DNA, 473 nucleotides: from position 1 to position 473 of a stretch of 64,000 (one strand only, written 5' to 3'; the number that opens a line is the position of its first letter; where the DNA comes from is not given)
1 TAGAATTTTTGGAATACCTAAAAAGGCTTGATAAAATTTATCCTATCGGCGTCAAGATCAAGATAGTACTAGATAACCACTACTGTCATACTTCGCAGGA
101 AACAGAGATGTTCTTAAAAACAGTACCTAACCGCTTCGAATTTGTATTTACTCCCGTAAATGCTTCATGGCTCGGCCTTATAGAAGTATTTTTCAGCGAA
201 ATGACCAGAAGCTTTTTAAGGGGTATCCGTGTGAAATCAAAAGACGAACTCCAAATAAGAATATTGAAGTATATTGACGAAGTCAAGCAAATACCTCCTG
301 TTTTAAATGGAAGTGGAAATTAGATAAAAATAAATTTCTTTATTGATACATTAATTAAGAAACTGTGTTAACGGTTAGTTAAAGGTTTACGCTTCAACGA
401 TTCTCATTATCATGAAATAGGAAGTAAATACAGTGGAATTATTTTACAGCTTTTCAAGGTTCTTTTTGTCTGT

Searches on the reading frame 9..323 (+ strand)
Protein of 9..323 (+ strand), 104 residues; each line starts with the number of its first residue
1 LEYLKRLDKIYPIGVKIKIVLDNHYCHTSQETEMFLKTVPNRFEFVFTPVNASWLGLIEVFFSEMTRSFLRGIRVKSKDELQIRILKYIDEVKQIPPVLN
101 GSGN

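Call 92: search_protein_families(library=pfam, proteins=[window:9-323:+], max_evalue=0.01)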
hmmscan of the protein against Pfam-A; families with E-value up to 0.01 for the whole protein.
window:9-323:+ (104 aa): 1 family
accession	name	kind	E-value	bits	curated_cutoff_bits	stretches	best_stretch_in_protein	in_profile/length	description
PF13358.12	DDE_3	-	3.1e-11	43.8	28.6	1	2-82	66-146/146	DDE superfamily endonuclease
